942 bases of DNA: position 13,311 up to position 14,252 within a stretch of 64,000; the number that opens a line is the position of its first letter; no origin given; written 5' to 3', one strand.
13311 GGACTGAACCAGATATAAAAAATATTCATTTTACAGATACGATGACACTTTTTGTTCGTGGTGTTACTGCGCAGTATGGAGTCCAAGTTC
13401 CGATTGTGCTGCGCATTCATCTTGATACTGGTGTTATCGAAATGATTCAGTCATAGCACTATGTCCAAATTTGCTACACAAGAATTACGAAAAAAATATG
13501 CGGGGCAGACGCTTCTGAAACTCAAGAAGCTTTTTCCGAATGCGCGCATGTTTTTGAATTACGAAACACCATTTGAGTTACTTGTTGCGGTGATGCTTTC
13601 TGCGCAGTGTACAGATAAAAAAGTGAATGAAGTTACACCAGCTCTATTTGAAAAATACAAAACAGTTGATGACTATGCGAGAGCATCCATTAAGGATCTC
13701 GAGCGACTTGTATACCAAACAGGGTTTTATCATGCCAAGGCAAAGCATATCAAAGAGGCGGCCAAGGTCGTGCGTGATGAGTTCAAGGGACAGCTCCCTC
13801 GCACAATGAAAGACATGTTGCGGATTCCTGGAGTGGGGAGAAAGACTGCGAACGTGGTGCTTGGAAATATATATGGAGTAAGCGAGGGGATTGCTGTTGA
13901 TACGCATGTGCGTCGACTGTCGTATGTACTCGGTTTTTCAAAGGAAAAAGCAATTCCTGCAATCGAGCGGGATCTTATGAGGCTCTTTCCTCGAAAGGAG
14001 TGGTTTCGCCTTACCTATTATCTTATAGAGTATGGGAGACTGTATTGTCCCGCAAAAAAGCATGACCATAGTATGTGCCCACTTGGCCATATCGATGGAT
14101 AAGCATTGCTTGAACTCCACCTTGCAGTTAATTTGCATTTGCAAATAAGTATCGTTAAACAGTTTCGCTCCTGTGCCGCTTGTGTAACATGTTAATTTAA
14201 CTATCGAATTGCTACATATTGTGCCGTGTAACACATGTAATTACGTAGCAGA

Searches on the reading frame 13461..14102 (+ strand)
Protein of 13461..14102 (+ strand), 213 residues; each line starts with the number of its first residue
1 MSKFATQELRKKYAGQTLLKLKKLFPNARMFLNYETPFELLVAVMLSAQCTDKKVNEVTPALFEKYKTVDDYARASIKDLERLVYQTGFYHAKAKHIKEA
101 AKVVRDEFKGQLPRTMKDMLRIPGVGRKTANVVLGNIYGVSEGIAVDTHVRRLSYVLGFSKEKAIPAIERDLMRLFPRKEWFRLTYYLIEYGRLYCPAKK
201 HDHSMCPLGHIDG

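Call 13: search_protein_families(library=pfam, proteins=[window:13461-14102:+], max_evalue=0.01)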
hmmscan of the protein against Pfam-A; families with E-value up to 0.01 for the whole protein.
window:13461-14102:+ (213 aa): 3 families
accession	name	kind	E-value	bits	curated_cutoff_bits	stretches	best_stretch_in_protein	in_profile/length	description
PF00730.31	HhH-GPD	-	6e-22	78.5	26.2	1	42-177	1-107/108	HhH-GPD superfamily base excision DNA repair protein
PF00633.29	HHH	-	1.9e-07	31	24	1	108-134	2-28/30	Helix-hairpin-helix motif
PF14520.12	HHH_5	-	5.6e-06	27.2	27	0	117-164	2-48/57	Helix-hairpin-helix domain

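Call 15: find_encoding_contigs(protein=window:13461-14102:+, flank=10000, max_places=6)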
Protein window:13461-14102:+ (213 aa): 2 contigs read that carry it; 2 places shown.
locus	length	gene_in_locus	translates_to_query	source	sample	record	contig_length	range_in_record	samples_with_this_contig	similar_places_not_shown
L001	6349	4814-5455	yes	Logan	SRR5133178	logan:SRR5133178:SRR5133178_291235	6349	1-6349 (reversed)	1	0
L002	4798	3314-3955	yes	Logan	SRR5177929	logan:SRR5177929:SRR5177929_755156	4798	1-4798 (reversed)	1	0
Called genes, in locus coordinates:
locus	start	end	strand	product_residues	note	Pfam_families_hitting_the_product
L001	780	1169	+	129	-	PF08378:NERD (weak), PF02021:UPF0102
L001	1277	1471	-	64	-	-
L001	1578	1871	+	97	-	-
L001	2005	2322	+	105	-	-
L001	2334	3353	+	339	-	-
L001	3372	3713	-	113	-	-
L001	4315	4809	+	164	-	-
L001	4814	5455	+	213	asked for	PF00730:HhH-GPD, PF14520:HHH_5 (faint), PF00633:HHH (weak)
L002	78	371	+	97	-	-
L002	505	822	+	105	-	-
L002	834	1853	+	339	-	-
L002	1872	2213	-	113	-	-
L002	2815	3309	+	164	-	-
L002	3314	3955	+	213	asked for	PF00730:HhH-GPD, PF14520:HHH_5 (faint), PF00633:HHH (weak)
